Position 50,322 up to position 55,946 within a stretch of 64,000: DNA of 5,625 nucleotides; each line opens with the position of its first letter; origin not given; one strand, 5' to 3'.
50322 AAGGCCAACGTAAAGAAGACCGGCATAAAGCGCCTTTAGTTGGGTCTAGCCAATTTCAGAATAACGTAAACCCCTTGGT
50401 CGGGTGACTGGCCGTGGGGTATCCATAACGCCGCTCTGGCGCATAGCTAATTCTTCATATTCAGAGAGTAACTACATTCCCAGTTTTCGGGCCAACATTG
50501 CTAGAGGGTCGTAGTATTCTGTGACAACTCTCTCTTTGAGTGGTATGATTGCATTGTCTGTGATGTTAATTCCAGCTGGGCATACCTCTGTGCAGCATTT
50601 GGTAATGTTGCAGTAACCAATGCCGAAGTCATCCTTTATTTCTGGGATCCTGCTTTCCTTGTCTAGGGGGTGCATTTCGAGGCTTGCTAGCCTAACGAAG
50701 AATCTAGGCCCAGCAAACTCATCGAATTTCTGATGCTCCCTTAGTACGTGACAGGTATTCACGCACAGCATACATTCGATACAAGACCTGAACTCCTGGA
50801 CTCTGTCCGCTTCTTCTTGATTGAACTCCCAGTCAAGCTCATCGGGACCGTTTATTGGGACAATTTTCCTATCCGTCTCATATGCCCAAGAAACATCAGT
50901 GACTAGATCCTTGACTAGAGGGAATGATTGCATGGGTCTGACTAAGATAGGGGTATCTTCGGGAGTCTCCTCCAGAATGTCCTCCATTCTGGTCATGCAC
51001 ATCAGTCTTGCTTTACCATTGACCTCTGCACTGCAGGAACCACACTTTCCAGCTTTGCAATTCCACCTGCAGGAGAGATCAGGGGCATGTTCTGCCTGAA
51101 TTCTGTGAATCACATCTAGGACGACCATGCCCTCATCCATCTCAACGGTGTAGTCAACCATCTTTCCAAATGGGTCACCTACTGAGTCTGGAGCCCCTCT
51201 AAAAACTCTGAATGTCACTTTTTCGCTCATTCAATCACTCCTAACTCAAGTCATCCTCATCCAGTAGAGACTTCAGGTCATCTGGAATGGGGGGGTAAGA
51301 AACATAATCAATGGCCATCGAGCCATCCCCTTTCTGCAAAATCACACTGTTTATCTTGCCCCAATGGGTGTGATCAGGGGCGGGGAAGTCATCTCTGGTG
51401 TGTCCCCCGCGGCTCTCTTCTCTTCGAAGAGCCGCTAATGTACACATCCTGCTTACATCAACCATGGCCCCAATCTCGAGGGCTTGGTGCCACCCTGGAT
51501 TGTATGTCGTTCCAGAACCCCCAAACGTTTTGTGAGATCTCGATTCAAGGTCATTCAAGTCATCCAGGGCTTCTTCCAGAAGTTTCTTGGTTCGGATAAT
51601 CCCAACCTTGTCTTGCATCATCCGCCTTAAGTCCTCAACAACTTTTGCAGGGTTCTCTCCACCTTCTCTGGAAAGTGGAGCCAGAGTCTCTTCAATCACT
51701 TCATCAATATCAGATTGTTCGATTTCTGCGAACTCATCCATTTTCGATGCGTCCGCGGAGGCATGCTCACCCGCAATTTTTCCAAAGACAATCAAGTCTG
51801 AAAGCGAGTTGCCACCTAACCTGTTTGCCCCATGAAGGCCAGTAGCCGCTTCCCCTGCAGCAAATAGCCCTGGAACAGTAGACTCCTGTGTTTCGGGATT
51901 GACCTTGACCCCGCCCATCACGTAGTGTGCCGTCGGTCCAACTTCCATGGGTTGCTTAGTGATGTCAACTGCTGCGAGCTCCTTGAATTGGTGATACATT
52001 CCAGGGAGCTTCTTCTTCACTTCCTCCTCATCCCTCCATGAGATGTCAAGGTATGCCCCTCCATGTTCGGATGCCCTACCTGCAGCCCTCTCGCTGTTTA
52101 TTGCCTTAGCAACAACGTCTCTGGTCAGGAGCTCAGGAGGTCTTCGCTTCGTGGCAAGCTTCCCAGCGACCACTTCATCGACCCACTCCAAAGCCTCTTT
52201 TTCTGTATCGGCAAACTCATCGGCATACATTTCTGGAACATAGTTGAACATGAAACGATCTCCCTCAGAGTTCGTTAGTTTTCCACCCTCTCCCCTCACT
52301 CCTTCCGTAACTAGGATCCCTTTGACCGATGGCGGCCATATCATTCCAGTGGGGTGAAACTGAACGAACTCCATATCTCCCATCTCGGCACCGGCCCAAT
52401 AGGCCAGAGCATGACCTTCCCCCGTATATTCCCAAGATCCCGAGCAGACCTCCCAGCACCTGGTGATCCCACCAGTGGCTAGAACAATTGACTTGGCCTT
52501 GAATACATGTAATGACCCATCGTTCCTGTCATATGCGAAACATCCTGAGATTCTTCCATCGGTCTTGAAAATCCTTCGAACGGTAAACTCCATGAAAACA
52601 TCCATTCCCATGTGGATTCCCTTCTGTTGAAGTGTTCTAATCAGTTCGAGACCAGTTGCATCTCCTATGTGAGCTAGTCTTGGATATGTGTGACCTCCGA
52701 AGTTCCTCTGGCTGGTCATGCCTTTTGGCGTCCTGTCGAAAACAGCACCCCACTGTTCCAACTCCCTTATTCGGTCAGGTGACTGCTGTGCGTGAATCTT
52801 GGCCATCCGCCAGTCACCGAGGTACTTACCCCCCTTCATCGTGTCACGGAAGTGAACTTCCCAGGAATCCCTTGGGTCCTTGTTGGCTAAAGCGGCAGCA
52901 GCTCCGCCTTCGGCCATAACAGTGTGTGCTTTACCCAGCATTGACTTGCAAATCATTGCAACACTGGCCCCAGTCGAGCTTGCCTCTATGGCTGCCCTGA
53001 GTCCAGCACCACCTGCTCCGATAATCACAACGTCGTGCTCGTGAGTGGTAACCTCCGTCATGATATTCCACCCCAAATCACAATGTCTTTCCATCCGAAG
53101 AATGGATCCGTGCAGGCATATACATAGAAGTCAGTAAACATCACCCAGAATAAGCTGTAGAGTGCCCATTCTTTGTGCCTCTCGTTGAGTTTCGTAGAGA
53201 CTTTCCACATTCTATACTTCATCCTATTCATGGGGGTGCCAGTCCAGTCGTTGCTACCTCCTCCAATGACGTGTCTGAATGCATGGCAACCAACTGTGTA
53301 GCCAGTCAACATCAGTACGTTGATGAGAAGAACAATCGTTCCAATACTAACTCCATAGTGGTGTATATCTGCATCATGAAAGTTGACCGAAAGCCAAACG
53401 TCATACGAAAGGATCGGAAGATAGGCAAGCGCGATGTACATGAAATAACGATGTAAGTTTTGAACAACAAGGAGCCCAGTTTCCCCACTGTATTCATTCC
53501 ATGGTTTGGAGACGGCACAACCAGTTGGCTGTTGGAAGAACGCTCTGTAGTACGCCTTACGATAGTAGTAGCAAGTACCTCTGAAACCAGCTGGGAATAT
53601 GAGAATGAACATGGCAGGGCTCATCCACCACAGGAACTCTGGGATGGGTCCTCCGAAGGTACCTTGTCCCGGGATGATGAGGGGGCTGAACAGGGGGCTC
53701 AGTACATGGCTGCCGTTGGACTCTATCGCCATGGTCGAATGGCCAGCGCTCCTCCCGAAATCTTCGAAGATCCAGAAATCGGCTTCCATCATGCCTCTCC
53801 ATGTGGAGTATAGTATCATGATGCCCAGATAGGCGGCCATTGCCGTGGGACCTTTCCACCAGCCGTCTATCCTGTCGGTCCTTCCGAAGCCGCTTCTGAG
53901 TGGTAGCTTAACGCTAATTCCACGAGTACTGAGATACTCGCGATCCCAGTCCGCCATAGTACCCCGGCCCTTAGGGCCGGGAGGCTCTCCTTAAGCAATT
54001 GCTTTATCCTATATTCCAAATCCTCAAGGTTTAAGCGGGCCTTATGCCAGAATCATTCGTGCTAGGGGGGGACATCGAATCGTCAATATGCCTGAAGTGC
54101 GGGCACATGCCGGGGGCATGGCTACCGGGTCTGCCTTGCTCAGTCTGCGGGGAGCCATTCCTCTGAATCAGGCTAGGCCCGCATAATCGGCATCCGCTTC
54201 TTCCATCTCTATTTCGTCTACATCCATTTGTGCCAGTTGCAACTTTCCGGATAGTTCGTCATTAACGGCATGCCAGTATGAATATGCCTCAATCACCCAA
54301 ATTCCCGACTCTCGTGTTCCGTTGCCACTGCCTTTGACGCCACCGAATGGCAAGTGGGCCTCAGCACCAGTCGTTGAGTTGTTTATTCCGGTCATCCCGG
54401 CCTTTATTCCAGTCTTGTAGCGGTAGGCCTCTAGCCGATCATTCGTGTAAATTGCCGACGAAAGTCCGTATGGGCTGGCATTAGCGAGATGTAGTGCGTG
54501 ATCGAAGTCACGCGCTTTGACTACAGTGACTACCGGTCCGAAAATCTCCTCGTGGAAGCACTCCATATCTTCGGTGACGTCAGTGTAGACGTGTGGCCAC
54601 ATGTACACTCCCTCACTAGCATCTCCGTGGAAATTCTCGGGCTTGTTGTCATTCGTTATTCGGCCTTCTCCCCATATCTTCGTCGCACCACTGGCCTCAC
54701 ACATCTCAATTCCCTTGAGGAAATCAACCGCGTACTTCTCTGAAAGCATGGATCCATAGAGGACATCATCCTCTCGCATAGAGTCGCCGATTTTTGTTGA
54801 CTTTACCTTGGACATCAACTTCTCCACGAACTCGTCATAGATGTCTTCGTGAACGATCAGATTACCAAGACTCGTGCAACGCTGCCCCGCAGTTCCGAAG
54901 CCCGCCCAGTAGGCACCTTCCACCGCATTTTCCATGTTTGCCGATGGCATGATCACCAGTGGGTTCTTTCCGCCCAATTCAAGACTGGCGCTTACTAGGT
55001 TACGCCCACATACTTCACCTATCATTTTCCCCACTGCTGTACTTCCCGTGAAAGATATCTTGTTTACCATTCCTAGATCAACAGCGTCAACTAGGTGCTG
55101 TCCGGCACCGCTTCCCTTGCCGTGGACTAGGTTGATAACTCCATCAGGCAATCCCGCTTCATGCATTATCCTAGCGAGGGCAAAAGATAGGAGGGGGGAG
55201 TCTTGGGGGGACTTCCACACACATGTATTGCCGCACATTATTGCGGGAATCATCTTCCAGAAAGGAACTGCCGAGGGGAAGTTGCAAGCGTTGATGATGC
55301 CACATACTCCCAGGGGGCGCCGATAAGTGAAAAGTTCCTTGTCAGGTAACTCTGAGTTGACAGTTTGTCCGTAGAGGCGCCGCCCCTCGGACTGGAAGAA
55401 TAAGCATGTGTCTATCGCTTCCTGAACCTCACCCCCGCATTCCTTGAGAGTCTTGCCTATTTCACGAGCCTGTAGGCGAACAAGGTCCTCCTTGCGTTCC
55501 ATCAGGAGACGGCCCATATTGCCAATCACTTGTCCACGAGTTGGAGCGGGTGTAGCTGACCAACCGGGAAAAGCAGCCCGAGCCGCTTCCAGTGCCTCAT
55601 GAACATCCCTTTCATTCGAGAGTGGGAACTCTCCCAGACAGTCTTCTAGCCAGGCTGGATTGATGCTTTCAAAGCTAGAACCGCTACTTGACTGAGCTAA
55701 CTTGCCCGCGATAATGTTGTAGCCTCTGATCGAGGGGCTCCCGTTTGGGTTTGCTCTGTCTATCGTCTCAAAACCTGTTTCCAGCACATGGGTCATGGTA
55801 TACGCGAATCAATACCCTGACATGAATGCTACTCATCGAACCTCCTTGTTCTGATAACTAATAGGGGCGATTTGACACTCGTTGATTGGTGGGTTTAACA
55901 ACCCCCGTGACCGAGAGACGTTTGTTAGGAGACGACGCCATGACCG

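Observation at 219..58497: Family of sense-strand C-(TAN)-G triloop hairpins in front of the first gene of functional modules: candidate undescribed cis-regulatory/RNA-processing system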

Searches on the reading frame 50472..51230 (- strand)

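Call 56: search_protein_families(library=pfam, proteins=[window:50472-51230:-], max_evalue=0.001)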
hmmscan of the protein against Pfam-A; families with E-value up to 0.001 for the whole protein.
window:50472-51230:- (252 aa): 4 families
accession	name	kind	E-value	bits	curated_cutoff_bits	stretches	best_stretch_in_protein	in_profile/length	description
PF13085.11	Fer2_3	-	3.3e-25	88.6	27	1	7-114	2-103/107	2Fe-2S iron-sulfur cluster binding domain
PF13183.11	Fer4_8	-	1.6e-08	35.4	27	1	147-221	2-68/68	4Fe-4S dicluster domain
PF12838.12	Fer4_7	-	1.1e-05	26.2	27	1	149-221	1-52/52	4Fe-4S dicluster domain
PF13746.11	Fer4_18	-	0.00018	22.1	27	0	126-161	37-72/114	4Fe-4S dicluster domain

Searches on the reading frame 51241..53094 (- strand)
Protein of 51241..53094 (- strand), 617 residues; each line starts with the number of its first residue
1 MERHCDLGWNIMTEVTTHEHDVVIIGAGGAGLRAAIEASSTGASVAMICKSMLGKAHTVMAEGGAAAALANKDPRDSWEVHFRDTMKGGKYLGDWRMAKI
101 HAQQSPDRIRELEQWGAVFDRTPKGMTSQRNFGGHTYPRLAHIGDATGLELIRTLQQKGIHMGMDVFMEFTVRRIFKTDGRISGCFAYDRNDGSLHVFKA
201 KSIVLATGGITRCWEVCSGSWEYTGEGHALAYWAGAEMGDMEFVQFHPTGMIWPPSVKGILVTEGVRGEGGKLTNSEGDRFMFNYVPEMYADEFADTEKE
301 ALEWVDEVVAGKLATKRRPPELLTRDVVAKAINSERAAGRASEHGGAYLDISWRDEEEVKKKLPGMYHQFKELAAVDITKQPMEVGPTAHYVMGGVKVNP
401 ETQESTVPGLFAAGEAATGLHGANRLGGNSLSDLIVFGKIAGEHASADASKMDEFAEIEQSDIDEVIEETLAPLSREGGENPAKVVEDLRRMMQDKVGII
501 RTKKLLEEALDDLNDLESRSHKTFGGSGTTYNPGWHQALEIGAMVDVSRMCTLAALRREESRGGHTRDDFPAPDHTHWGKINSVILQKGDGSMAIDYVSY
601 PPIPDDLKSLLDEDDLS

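Call 56: search_protein_families(library=pfam, proteins=[window:51241-53094:-], max_evalue=0.001)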
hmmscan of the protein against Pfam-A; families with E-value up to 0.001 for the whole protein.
window:51241-53094:- (617 aa): 7 families
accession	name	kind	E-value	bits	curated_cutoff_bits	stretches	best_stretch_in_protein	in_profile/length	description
PF00890.30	FAD_binding_2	-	2.5e-88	297.5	20.4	1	21-431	1-414/414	FAD binding domain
PF02910.25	Succ_DH_flav_C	-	5e-25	88.4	20.8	1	487-597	2-113/130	Fumarate reductase flavoprotein C-term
PF07992.20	Pyr_redox_2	-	3.6e-09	36.9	26.1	1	20-219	1-118/291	Pyridine nucleotide-disulphide oxidoreductase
PF03486.20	HI0933_like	-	1.2e-08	35.2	50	1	20-51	1-32/244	HI0933-like protein Rossmann domain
PF01266.30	DAO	-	8.5e-08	32.5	27.9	1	21-209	1-204/353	FAD dependent oxidoreductase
PF01946.23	Thi4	-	0.00011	21.9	26.2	0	16-51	14-50/235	Thi4 family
PF01262.27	AlaDh_PNT_C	-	0.00077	19.4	23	0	16-48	24-57/214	Alanine dehydrogenase/PNT, C-terminal domain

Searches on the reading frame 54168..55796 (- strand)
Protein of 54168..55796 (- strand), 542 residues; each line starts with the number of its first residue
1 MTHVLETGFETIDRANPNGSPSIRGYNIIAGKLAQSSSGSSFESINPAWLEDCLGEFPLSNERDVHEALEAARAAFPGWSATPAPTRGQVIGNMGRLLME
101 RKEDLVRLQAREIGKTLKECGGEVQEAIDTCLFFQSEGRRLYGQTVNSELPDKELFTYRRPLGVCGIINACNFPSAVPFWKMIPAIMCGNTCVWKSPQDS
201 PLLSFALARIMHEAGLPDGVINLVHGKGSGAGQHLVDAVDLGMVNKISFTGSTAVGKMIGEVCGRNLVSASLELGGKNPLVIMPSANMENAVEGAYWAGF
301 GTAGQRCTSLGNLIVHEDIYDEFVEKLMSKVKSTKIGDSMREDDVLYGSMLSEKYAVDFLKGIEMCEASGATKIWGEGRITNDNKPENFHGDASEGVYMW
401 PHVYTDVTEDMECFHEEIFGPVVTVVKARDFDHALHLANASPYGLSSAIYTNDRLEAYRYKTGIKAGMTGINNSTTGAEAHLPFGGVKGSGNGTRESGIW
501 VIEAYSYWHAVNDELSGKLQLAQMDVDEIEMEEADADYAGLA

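Call 7: search_protein_families(library=pfam, proteins=[window:54168-55796:-])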
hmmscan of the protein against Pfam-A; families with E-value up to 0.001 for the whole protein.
window:54168-55796:- (542 aa): 1 family
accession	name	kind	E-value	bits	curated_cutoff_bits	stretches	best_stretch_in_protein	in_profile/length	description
PF00171.27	Aldedh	-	5.3e-144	480.6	23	1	37-510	5-460/461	Aldehyde dehydrogenase family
